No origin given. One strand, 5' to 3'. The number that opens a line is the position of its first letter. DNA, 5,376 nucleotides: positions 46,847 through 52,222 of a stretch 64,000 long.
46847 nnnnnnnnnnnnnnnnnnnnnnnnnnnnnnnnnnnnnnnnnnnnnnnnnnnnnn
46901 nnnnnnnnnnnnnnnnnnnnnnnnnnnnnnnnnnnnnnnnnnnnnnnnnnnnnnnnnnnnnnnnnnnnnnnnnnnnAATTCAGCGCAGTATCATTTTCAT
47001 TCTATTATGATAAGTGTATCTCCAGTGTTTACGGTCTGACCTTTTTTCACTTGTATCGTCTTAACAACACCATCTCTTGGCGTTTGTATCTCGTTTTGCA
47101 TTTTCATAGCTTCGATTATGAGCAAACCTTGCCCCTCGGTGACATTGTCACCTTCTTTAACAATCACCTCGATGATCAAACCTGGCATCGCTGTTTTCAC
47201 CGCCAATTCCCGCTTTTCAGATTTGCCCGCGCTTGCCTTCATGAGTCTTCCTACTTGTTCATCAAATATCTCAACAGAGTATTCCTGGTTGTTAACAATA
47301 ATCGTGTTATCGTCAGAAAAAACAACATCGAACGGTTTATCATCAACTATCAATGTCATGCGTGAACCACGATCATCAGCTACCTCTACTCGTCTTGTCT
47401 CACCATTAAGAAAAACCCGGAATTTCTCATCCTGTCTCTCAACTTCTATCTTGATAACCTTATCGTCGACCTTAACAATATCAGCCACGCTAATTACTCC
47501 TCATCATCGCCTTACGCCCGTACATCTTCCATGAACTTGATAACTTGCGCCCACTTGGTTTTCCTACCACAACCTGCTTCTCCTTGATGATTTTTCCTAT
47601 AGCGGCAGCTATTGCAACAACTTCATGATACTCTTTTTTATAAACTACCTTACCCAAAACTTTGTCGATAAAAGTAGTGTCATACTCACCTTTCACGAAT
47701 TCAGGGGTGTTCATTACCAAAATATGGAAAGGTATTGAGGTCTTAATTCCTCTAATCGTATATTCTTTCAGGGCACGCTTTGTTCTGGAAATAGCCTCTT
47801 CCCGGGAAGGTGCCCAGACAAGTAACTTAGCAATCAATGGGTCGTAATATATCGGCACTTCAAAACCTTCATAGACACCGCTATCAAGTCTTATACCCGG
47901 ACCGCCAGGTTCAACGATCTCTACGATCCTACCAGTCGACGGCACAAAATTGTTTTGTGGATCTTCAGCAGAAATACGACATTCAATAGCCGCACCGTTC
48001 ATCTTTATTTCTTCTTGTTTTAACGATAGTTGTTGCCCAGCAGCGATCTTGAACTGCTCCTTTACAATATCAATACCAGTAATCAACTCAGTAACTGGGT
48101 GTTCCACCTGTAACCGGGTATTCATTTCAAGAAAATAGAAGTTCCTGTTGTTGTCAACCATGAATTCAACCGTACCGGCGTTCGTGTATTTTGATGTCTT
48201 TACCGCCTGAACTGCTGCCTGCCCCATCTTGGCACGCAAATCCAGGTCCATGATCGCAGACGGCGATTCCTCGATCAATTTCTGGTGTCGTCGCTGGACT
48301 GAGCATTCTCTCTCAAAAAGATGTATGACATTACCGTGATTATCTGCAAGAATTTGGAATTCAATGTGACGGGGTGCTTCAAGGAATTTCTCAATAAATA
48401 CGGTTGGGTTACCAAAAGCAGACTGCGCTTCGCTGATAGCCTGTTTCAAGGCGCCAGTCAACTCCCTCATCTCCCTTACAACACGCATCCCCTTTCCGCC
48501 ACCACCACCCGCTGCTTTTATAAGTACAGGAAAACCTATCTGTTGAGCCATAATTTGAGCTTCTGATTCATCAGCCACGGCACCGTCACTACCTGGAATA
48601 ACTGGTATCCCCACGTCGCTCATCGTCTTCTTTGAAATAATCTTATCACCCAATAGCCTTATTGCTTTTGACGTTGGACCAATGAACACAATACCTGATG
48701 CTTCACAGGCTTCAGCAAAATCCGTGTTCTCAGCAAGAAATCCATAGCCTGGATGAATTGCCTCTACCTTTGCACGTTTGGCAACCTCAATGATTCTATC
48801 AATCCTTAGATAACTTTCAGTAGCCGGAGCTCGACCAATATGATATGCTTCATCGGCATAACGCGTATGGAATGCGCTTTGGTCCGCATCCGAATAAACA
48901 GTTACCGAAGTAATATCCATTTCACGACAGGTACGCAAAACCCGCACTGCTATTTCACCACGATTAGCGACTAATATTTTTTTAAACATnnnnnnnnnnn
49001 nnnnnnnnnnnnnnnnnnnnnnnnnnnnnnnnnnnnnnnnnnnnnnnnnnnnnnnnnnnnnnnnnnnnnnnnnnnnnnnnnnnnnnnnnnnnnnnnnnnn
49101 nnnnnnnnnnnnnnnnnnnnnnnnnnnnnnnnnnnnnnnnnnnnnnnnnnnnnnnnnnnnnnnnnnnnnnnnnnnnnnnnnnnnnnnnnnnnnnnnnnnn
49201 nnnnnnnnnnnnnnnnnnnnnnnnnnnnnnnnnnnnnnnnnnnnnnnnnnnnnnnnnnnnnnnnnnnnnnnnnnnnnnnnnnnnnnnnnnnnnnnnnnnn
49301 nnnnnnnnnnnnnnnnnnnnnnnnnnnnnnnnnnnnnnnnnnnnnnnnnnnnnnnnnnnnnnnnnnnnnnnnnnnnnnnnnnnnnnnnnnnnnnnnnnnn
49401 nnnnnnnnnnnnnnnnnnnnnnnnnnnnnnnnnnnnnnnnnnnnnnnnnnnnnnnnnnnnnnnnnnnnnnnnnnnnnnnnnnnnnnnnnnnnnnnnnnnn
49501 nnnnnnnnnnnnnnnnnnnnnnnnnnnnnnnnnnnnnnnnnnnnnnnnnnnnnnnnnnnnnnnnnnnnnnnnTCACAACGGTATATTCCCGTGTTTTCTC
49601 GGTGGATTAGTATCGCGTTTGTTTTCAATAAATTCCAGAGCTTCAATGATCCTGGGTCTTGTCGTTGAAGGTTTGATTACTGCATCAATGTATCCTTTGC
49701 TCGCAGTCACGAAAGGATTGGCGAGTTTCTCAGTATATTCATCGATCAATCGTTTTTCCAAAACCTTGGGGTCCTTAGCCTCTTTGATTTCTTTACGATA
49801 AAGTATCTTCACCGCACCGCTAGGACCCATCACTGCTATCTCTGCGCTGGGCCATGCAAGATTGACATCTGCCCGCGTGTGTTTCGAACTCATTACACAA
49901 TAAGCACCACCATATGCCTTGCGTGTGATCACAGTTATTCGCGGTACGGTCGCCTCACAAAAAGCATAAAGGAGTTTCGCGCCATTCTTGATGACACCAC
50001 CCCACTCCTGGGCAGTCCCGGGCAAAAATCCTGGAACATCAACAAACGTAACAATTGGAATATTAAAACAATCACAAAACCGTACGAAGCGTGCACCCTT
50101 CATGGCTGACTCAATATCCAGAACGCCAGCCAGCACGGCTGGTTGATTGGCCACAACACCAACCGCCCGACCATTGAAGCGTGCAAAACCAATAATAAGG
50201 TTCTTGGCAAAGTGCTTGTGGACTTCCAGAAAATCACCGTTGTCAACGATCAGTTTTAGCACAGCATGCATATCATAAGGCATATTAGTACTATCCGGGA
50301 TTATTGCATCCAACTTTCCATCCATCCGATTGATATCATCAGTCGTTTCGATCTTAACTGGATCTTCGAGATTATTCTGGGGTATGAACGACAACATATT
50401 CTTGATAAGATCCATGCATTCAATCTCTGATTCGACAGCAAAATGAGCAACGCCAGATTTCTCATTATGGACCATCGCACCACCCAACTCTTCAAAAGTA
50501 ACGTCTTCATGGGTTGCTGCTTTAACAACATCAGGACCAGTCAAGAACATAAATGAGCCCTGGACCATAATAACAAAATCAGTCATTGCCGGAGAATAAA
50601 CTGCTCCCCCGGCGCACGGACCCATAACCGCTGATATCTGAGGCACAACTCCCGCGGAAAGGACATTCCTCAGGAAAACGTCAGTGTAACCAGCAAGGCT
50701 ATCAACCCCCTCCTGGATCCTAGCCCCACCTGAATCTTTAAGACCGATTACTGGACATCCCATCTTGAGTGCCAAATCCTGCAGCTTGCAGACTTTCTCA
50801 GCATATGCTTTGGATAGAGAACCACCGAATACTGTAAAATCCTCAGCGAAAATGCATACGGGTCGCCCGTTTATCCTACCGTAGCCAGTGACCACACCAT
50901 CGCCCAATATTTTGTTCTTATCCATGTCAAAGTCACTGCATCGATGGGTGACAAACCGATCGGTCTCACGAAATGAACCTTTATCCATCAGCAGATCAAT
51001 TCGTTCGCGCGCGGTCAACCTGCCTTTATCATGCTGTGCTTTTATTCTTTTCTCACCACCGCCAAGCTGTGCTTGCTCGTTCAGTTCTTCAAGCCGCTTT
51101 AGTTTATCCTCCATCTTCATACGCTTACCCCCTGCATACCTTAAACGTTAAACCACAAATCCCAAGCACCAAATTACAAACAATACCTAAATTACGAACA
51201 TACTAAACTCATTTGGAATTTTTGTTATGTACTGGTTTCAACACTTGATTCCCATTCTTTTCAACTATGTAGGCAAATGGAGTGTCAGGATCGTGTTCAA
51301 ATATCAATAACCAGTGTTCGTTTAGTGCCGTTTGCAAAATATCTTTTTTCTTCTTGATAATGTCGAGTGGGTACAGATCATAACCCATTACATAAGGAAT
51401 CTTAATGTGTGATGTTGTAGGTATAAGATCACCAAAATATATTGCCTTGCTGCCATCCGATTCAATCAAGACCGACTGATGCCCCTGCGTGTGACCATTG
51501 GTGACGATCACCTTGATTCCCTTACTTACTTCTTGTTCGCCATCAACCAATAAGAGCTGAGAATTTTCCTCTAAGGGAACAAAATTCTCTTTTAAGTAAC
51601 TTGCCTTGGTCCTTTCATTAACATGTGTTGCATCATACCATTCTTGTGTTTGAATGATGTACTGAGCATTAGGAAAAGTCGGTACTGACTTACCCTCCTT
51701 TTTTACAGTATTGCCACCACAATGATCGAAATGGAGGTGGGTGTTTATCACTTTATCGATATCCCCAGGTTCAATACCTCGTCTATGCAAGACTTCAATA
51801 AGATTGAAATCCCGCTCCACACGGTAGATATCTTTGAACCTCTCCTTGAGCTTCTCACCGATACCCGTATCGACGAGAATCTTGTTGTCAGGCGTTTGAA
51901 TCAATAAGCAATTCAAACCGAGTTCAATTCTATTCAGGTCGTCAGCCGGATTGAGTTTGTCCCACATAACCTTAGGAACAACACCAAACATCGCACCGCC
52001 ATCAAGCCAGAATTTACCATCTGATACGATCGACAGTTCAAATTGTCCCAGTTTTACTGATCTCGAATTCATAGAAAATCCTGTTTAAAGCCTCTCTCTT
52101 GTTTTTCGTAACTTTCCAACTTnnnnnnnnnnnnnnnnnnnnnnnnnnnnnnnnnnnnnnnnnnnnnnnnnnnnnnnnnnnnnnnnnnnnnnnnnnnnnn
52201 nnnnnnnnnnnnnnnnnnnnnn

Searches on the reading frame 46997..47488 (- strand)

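Call 5: search_protein_families(library=pfam, proteins=[window:46997-47488:-])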
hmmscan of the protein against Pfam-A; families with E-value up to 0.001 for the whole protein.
window:46997-47488:- (163 aa): 4 families
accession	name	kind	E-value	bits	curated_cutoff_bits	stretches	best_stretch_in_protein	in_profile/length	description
PF00364.28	Biotin_lipoyl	-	1.1e-20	73.7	22.1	1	97-162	3-73/73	Biotin-requiring enzyme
PF13533.13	Biotin_lipoyl_2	-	6.7e-11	42.2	29.8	1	134-163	3-32/32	Biotin-lipoyl like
PF16576.10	HlyD_D23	-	5.6e-07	29.5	30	0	131-162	108-139/214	Barrel-sandwich domain of CusB or HlyD membrane-fusion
PF13437.12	HlyD_3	-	0.0002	22.5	22.2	0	134-162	2-30/106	HlyD family secretion protein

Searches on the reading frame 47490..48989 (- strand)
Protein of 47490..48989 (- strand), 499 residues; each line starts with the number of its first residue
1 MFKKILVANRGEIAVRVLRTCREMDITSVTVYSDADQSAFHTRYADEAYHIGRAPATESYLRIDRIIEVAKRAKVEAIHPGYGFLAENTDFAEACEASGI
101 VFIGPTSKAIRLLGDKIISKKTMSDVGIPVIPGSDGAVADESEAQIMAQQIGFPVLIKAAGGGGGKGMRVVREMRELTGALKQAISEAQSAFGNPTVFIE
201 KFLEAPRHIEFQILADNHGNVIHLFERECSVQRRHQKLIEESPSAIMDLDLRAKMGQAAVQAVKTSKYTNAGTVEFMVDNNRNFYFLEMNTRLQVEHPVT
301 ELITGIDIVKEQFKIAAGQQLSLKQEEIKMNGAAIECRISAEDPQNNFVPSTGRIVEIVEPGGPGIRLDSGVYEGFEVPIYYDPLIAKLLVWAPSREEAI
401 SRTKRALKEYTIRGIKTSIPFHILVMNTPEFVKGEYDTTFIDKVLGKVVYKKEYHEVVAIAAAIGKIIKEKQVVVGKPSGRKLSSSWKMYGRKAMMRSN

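Call 5: search_protein_families(library=pfam, proteins=[window:47490-48989:-])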
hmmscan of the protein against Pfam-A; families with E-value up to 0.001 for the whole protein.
window:47490-48989:- (499 aa): 7 families
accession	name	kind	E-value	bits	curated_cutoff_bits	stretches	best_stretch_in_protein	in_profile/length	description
PF02786.22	CPSase_L_D2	-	2.4e-80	269.5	19.8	1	115-322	1-209/211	Carbamoyl-phosphate synthase L chain, ATP binding domain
PF00289.28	Biotin_carb_N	-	3.3e-47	160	25.5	1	1-110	1-110/110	Biotin carboxylase, N-terminal domain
PF02785.25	Biotin_carb_C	-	7.4e-41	139.1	32.4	1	336-442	1-107/108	Biotin carboxylase C-terminal domain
PF07478.18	Dala_Dala_lig_C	-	1.7e-11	44.5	24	1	141-291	20-174/204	D-ala D-ala ligase C-terminus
PF01071.24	GARS_A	-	2.8e-07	31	27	1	114-216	1-101/194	Phosphoribosylglycinamide synthetase, ATP-grasp (A) domain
PF02222.28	ATP-grasp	-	3.9e-07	30.3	27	1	137-290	15-160/179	ATP-grasp domain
PF08443.16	RimK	-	0.00065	19.8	21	0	139-310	25-182/188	RimK-like ATP-grasp domain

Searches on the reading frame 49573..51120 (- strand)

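Call 5: search_protein_families(library=pfam, proteins=[window:49573-51120:-])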
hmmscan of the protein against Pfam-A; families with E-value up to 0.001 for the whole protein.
window:49573-51120:- (515 aa): 2 families
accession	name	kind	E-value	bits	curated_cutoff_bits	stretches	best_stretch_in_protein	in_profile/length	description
PF01039.27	Carboxyl_trans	-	5.9e-195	649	22.3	1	29-513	2-493/493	Carboxyl transferase domain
PF03255.19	ACCA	-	3.4e-13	49.9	23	1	311-449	97-239/310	Acetyl co-enzyme A carboxylase carboxyltransferase-like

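Call 6: search_protein_families(library=ncbifam, proteins=[window:49573-51120:-])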
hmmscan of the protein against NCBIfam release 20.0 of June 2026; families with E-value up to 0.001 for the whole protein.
window:49573-51120:- (515 aa): 9 families
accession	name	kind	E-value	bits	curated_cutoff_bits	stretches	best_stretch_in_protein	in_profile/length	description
TIGR01117.1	mmdA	subfamily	2e-238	792.3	998.8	1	6-515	2-512/512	methylmalonyl-CoA decarboxylase subunit alpha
TIGR00515.1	accD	equivalog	1.5e-21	77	317.45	1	34-206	56-242/285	acetyl-CoA carboxylase, carboxyltransferase subunit beta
NF005530.0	PRK07189.1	equivalog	3.4e-18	65.8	228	1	34-202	15-192/303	biotin-independent malonate decarboxylase subunit beta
TIGR03133.1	malonate_beta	equivalog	6.1e-17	61.8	278.15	1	35-205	6-185/274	biotin-independent malonate decarboxylase subunit beta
NF041504.1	AccA_sub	subfamily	2.9e-14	53.1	300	1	307-447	40-184/257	carboxyltransferase subunit alpha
NF004344.0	PRK05724.1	equivalog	9e-13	48.1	357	1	308-449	98-243/319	acetyl-CoA carboxylase carboxyltransferase subunit alpha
TIGR00513.1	accA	equivalog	4.9e-12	45.9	319.3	1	308-449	98-243/321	acetyl-CoA carboxylase carboxyl transferase subunit alpha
NF008971.0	PRK12319.1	equivalog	1.9e-08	34.2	406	1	296-445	29-186/256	acetyl-CoA carboxylase carboxyl transferase subunit alpha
TIGR03134.1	malonate_gamma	equivalog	6.4e-08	32.4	237.15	1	286-442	4-171/258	biotin-independent malonate decarboxylase subunit gamma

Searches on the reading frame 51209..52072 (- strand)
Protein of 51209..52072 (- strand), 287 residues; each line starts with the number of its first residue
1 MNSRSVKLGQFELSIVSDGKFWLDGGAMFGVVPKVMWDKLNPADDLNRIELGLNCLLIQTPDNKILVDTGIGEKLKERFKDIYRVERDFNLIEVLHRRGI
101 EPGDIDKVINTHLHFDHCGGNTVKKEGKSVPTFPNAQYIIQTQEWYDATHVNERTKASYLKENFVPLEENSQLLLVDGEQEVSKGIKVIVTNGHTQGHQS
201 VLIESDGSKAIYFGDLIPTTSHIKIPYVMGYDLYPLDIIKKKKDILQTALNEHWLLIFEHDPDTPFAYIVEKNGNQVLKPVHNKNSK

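Call 5: search_protein_families(library=pfam, proteins=[window:51209-52072:-])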
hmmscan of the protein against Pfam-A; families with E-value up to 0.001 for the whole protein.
window:51209-52072:- (287 aa): 3 families
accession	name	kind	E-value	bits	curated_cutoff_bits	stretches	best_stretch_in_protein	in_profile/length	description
PF00753.33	Lactamase_B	-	2.3e-22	80.4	22.7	1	54-240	7-176/196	Metallo-beta-lactamase superfamily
PF12706.13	Lactamase_B_2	-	2.6e-07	30.9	27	1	64-237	2-163/200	Beta-lactamase superfamily domain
PF13483.12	Lactamase_B_3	-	0.00023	21.6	24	1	51-136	5-58/160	Beta-lactamase superfamily domain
